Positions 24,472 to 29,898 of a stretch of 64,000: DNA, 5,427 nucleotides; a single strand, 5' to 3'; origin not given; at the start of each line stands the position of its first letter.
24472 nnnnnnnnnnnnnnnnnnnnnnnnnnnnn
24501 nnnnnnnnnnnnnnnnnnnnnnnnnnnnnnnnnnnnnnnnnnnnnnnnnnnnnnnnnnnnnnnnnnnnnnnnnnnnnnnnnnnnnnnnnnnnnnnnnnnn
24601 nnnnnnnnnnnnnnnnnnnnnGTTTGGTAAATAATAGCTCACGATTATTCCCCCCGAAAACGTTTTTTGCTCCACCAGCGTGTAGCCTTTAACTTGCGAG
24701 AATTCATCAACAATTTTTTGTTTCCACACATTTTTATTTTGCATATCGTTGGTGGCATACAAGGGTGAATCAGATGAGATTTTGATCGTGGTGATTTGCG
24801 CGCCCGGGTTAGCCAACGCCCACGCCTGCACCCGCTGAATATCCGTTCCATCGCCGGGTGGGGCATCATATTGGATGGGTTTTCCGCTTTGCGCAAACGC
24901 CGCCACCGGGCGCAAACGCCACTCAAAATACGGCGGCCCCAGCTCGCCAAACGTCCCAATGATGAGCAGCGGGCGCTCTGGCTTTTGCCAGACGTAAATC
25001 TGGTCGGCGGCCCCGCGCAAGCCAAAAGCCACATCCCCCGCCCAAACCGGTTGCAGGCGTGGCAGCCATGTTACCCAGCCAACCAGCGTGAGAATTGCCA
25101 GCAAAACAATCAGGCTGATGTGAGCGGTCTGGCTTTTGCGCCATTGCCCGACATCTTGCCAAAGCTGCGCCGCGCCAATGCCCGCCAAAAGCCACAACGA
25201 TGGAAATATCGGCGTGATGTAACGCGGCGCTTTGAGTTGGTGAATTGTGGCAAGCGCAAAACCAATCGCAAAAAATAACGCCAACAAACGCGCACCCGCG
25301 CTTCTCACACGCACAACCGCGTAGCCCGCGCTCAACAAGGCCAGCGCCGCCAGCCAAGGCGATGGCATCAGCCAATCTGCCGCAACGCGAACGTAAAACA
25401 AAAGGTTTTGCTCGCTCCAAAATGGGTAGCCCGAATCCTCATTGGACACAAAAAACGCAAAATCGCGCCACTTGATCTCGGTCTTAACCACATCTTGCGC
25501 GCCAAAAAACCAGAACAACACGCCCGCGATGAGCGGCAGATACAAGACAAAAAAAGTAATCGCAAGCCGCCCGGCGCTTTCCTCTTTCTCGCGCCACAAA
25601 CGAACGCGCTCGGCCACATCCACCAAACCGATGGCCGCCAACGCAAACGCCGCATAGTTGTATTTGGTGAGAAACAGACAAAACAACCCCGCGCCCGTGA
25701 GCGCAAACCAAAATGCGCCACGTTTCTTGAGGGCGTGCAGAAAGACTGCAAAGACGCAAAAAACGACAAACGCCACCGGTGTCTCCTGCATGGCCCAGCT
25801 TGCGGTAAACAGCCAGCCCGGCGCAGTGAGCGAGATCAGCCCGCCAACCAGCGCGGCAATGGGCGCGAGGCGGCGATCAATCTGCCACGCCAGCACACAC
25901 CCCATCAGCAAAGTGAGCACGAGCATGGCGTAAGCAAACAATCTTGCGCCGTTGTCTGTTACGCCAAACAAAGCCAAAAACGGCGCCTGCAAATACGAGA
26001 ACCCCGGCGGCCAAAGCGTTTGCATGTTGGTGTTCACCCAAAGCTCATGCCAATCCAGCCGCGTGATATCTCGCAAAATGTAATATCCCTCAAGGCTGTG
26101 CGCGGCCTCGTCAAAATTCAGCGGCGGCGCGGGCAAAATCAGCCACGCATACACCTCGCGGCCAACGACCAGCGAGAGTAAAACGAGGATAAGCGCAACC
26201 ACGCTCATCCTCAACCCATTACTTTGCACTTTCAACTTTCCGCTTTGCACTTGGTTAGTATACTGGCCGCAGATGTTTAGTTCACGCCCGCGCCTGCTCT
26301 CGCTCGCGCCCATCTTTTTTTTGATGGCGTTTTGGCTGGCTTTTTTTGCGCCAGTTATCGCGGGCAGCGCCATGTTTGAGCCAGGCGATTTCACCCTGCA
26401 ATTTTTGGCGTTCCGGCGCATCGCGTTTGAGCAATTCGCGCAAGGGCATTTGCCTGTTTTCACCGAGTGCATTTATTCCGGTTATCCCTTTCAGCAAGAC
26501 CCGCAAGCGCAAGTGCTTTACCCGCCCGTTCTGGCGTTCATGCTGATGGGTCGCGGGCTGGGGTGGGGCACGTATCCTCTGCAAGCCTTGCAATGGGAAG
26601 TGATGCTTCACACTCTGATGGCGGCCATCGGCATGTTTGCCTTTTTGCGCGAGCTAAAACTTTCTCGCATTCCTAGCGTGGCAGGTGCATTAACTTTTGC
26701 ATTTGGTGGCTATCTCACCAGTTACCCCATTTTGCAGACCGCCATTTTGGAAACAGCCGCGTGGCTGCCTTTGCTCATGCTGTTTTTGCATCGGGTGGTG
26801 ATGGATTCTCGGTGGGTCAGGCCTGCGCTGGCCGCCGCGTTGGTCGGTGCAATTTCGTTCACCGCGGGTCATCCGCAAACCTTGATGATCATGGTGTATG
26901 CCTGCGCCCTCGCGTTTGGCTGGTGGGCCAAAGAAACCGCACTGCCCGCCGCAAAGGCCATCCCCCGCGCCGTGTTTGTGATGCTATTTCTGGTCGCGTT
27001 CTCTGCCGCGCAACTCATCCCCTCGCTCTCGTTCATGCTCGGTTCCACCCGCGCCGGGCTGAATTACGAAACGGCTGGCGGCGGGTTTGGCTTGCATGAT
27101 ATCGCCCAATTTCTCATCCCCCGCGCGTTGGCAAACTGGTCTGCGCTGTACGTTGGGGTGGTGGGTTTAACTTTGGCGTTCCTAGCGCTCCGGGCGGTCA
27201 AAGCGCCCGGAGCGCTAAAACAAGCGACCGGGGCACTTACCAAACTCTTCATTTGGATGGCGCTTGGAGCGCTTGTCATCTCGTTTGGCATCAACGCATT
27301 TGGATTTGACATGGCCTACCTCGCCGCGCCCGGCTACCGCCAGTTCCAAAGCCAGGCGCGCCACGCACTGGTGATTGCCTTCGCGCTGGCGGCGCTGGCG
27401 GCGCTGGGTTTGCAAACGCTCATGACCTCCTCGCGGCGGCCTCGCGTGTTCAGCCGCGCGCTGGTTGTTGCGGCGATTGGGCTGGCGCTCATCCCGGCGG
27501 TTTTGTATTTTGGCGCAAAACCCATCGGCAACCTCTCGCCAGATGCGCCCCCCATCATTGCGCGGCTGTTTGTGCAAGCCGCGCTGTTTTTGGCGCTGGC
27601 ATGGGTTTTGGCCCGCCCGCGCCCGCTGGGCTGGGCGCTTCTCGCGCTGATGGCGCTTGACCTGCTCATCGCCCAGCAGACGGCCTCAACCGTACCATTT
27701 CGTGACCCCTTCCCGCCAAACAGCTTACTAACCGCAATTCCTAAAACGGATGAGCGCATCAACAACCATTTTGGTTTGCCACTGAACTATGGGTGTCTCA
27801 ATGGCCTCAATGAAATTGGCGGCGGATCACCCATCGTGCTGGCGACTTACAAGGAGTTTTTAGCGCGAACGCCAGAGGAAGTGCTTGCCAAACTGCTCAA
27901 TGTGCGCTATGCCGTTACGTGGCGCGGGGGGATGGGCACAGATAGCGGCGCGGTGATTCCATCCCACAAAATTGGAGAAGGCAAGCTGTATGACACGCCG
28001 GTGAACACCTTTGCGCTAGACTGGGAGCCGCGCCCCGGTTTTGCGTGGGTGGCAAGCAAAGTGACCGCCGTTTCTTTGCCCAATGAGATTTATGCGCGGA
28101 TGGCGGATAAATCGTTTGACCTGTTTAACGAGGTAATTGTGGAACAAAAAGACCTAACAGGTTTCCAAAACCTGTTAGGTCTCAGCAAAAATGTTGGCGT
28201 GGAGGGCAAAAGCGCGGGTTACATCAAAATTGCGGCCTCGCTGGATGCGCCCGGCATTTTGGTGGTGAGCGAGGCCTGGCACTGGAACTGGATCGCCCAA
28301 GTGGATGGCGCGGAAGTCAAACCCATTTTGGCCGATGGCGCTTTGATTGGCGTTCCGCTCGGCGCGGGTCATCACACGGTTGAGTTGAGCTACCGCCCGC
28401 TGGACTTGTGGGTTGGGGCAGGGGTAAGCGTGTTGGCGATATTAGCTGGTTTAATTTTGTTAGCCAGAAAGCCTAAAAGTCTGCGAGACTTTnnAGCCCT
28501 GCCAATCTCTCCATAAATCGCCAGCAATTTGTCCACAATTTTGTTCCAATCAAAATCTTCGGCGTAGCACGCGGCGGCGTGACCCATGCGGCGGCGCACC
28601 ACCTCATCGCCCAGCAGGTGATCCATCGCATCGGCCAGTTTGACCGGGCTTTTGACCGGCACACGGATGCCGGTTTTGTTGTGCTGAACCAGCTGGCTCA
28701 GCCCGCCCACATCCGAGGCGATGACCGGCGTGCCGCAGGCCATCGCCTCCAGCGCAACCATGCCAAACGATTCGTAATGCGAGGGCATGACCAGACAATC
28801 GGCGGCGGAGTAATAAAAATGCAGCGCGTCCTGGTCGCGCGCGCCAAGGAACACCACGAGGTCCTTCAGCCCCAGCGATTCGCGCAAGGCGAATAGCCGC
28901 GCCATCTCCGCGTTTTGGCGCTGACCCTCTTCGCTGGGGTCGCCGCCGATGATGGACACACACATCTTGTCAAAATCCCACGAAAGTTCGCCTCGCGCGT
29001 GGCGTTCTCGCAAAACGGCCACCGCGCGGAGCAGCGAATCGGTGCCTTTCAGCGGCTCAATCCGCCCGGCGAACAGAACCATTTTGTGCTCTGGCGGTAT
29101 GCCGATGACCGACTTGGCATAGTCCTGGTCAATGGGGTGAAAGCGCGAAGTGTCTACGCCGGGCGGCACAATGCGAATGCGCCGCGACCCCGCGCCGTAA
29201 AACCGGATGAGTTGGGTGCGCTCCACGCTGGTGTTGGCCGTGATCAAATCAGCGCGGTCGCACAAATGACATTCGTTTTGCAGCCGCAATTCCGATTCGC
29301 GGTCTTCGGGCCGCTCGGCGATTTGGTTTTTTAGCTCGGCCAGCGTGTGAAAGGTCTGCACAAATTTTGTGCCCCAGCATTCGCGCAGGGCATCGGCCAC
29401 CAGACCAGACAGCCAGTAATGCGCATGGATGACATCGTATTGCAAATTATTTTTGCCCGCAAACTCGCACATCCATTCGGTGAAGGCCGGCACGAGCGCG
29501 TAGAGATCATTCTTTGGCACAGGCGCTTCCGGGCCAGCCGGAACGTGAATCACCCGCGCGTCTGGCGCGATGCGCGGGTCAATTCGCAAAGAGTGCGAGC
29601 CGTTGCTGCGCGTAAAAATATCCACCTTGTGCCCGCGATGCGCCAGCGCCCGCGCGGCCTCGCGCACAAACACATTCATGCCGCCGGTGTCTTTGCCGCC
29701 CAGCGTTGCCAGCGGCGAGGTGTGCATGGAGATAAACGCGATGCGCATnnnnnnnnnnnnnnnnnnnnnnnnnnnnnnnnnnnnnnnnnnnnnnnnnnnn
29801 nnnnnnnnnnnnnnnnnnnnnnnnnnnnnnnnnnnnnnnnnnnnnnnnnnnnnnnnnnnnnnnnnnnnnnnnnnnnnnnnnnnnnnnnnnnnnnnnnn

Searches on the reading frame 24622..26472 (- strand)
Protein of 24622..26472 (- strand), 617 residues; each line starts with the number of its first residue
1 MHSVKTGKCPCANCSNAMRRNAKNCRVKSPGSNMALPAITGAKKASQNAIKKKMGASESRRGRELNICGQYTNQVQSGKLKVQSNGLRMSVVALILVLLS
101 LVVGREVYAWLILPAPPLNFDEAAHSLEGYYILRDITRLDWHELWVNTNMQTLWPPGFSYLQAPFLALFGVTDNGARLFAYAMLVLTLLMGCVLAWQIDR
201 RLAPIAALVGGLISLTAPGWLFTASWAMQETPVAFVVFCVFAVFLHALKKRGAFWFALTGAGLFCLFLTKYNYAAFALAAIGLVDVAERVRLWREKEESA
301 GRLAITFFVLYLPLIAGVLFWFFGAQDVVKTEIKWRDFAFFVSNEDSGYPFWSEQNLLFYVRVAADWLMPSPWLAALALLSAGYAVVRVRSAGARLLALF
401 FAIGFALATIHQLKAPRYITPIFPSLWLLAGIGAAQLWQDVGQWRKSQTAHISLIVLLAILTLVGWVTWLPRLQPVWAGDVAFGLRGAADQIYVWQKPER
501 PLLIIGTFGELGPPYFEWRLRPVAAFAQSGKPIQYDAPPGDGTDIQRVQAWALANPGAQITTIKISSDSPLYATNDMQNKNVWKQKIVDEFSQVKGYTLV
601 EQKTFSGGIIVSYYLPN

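Call 35: search_protein_families(library=pfam, proteins=[window:24622-26472:-], max_evalue=0.001)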
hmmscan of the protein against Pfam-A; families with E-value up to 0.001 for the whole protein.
window:24622-26472:- (617 aa): 1 family
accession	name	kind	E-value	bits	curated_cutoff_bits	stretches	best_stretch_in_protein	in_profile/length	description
PF13231.12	PMT_2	-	1.1e-06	29.4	26.1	1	155-300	3-145/160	Dolichyl-phosphate-mannose-protein mannosyltransferase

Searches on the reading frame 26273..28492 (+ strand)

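Call 35: search_protein_families(library=pfam, proteins=[window:26273-28492:+], max_evalue=0.001)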
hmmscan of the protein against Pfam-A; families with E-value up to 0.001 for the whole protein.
window:26273-28492:+ (740 aa): 1 family
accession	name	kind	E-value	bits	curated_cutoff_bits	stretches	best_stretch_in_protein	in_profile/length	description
PF09586.16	YfhO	-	5.3e-12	45.4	28.5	2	110-462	96-436/835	Bacterial membrane protein YfhO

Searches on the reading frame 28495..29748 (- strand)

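Call 35: search_protein_families(library=pfam, proteins=[window:28495-29748:-], max_evalue=0.001)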
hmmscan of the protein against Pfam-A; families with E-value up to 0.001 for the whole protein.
window:28495-29748:- (418 aa): 8 families
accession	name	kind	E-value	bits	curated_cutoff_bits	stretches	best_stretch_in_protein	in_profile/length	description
PF00534.26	Glycos_transf_1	-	5.6e-40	137.1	26.4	1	212-392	6-169/172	Glycosyl transferases group 1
PF13692.12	Glyco_trans_1_4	-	1.9e-32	112.9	27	1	222-381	2-142/142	Glycosyl transferases group 1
PF13439.12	Glyco_transf_4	-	4.7e-30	105.3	28.5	1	22-202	2-170/170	Glycosyltransferase Family 4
PF20706.3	GT4-conflict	-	4e-28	98.9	26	1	14-357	4-323/385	Family 4 Glycosyltransferase in conflict systems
PF13579.12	Glyco_trans_4_4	-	1.3e-26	94.3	29.7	1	22-197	1-158/158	Glycosyl transferase 4-like domain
PF08323.17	Glyco_transf_5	-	2.5e-09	37.6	22.7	1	88-137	113-169/239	Starch synthase catalytic domain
PF13524.12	Glyco_trans_1_2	-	1.7e-06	28.5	25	1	324-409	59-143/144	Glycosyl transferase-like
PF13477.12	Glyco_trans_4_2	-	9.2e-05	23.1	23.4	1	25-137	10-110/139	Glycosyl transferase 4-like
